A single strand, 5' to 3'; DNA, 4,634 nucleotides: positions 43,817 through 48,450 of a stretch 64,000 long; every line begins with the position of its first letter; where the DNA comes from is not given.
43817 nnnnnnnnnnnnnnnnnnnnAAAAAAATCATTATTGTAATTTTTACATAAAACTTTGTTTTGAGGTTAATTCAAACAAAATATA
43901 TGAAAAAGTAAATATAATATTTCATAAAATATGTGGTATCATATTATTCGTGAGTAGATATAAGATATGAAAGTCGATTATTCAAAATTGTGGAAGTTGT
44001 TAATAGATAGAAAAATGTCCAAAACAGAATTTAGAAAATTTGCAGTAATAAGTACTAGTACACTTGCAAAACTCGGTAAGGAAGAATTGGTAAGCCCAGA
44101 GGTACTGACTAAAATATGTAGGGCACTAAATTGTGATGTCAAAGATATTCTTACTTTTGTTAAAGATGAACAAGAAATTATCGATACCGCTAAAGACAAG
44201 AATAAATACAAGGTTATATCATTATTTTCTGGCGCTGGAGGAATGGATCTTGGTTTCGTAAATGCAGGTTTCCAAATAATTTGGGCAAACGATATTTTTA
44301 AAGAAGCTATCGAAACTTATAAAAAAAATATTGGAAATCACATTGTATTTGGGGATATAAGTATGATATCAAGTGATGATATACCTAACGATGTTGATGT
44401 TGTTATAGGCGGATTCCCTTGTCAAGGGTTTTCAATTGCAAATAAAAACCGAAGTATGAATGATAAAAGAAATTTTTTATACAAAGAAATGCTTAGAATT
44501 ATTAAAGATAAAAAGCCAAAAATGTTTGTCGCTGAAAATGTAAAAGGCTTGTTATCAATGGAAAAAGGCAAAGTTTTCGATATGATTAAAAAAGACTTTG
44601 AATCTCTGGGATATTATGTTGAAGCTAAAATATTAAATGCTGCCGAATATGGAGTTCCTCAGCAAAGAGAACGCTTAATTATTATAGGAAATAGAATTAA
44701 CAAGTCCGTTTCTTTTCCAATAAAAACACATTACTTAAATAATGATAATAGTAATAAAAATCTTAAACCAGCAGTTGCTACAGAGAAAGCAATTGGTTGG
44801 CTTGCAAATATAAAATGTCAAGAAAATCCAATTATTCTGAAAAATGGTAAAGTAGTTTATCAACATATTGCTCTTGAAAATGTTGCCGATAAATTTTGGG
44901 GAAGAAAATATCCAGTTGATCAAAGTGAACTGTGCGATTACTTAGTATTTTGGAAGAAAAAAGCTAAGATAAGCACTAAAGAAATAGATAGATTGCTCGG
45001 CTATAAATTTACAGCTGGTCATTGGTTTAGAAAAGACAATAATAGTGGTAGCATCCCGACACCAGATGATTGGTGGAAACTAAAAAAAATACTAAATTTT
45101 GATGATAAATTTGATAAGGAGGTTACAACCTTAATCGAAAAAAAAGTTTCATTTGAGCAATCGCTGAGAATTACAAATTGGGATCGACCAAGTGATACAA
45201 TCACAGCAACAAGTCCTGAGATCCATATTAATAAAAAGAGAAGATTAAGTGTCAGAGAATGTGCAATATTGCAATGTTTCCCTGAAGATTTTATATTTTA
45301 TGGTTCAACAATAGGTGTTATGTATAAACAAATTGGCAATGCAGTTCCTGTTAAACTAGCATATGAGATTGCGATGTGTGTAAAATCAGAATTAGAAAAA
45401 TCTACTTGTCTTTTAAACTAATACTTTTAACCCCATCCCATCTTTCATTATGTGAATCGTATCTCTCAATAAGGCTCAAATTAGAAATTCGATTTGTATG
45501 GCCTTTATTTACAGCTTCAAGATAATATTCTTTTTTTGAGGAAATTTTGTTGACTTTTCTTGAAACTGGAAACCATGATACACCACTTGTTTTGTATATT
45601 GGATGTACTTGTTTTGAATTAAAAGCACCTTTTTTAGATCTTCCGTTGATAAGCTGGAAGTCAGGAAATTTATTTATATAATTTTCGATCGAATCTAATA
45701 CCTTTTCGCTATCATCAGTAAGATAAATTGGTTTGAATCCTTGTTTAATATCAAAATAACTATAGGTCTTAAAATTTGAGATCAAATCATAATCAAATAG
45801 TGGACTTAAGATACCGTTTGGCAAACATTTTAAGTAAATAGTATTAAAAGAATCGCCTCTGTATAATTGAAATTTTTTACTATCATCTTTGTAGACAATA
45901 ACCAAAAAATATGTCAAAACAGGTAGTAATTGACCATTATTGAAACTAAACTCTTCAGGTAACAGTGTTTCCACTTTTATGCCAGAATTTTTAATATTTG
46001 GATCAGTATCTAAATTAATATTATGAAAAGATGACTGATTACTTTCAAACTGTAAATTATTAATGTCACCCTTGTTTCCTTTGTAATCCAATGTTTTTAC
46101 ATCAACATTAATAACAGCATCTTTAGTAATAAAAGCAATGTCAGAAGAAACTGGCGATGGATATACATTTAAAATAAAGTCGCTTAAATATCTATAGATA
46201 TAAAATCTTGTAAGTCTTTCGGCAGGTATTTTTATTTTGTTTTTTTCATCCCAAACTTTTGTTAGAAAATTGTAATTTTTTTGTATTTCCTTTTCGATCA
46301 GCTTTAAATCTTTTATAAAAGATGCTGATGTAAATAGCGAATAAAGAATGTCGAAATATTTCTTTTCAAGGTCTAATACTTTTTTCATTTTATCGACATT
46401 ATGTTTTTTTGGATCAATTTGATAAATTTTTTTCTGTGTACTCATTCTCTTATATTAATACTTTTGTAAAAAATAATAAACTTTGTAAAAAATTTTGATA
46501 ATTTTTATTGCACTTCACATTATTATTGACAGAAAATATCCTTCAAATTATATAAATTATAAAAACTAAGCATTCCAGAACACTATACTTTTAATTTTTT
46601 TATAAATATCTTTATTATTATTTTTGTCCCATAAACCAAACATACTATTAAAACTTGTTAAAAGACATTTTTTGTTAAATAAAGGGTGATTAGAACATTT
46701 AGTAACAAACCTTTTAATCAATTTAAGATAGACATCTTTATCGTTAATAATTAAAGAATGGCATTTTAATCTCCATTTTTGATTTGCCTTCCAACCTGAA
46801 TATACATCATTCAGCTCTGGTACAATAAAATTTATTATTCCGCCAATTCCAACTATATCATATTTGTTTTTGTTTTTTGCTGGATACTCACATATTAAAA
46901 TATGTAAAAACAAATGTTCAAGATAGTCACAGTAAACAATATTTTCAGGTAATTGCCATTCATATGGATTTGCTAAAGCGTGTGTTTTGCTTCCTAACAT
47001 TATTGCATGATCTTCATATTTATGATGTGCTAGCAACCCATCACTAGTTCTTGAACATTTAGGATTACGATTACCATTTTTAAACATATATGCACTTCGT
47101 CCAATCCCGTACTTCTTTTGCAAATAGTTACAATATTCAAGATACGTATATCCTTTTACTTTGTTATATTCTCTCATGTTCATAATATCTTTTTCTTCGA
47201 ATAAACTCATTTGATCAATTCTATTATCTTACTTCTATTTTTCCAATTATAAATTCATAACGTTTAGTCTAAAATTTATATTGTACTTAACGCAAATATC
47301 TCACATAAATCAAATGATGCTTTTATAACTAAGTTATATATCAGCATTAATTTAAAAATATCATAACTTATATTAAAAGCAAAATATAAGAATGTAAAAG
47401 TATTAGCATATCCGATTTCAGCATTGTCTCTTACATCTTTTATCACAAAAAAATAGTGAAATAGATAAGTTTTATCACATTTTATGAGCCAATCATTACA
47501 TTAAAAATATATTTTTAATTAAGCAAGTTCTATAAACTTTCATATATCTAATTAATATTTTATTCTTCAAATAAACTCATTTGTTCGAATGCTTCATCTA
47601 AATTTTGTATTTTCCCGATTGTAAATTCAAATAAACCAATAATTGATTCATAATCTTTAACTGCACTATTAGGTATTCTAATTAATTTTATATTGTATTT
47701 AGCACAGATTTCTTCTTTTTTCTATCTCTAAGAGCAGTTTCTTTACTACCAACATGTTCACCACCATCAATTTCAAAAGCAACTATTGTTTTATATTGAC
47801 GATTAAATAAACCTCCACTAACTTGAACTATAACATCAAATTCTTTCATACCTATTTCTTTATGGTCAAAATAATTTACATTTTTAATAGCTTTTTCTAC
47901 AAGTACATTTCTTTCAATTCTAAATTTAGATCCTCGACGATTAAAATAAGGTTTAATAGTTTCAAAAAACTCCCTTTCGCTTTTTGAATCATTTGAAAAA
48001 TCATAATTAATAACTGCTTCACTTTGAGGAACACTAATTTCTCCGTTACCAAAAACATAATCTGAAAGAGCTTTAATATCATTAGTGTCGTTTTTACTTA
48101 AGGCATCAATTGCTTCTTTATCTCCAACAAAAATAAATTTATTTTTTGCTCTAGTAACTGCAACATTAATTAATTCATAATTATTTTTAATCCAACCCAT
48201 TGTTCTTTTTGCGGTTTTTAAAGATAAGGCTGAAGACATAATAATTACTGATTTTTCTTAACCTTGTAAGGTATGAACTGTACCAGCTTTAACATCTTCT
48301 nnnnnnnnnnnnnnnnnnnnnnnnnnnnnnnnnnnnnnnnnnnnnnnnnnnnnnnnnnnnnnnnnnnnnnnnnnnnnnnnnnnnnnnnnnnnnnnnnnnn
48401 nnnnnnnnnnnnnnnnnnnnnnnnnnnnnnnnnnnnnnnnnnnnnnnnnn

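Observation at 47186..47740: Helicase 3' tail and the start of the next gene share a duplicated ~120-nt junction (MSLFEE)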

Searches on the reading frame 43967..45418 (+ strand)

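Call 11: search_protein_families(library=pfam, proteins=[window:43967-45418:+], max_evalue=0.01)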
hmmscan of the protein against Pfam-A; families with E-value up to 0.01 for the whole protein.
window:43967-45418:+ (484 aa): 2 families
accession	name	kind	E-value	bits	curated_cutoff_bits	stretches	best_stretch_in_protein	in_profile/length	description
PF00145.23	DNA_methylase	-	6.6e-85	285.8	22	1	81-470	1-320/324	C-5 cytosine-specific DNA methylase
PF13443.12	HTH_26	-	1.8e-16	60.5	22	1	7-67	1-63/63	Cro/C1-type HTH DNA-binding domain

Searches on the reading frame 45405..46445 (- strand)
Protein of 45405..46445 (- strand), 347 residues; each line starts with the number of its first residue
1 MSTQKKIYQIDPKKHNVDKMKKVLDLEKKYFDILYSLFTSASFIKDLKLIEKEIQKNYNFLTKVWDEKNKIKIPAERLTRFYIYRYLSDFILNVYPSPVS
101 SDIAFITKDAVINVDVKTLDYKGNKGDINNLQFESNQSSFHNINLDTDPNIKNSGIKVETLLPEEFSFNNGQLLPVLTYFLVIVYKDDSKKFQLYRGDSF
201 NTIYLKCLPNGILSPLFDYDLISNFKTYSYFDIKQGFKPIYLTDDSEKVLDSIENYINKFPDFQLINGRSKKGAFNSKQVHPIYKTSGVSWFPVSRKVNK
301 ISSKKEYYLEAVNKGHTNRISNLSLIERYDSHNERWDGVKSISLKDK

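Call 11: search_protein_families(library=pfam, proteins=[window:45405-46445:-], max_evalue=0.01)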
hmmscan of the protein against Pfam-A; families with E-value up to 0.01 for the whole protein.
window:45405-46445:- (347 aa): 0 families

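Call 34: search_protein_families(library=padloc, proteins=[window:45405-46445:-], max_evalue=0.01)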
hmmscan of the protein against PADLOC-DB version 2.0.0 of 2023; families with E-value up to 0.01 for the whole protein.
window:45405-46445:- (347 aa): 0 families
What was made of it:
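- Tried and rejected: Pfam and PADLOC gave no hits (calls 11, 34).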

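Call 35: search_protein_families(library=ncbifam, proteins=[window:45405-46445:-], max_evalue=0.01)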
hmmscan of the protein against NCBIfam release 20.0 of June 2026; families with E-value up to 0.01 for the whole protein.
window:45405-46445:- (347 aa): 0 families

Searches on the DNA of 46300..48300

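Call 32: search_rna_families(source=window, start=46300, end=48300, threshold=evalue, max_evalue=1)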
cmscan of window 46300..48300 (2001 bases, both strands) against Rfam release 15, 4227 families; matches with E-value up to 1: 0.
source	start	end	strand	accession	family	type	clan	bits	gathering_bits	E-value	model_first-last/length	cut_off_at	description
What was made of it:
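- Tried and rejected: Rfam gave no match at E<=1 (call 32).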
